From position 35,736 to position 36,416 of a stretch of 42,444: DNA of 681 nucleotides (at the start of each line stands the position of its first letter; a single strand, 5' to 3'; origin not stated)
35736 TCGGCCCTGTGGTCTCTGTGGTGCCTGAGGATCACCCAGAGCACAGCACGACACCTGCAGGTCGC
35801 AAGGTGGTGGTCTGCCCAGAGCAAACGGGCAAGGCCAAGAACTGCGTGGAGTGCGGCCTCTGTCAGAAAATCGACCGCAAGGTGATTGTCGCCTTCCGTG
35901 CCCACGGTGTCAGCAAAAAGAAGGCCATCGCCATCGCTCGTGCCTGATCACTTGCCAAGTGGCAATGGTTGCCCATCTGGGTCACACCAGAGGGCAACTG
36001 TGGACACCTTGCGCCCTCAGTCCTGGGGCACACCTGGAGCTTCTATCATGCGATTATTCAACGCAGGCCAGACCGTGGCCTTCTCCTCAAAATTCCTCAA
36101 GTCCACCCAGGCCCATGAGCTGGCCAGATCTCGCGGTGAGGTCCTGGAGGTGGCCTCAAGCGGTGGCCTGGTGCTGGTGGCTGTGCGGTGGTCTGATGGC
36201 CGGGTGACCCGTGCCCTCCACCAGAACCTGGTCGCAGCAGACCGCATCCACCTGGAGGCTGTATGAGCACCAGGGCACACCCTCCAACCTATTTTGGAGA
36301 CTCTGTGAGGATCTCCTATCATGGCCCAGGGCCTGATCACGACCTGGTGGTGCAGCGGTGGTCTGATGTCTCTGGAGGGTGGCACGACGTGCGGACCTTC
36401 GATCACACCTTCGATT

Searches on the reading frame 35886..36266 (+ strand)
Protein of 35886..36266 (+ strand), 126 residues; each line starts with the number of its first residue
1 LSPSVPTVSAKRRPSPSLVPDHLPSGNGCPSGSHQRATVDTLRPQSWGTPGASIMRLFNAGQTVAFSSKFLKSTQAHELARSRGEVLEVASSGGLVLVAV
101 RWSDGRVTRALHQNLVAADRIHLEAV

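Call 104: search_protein_families(library=pfam, proteins=[window:35886-36266:+], max_evalue=0.01)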
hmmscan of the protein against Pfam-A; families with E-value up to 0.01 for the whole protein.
window:35886-36266:+ (126 aa): 1 family
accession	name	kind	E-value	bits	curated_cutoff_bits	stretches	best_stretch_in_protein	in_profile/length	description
PF23044.1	SH3-C_UBE2O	-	0.00021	21.5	21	1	58-117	3-58/68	UBE2O, ubiquitin binding SH3-C domain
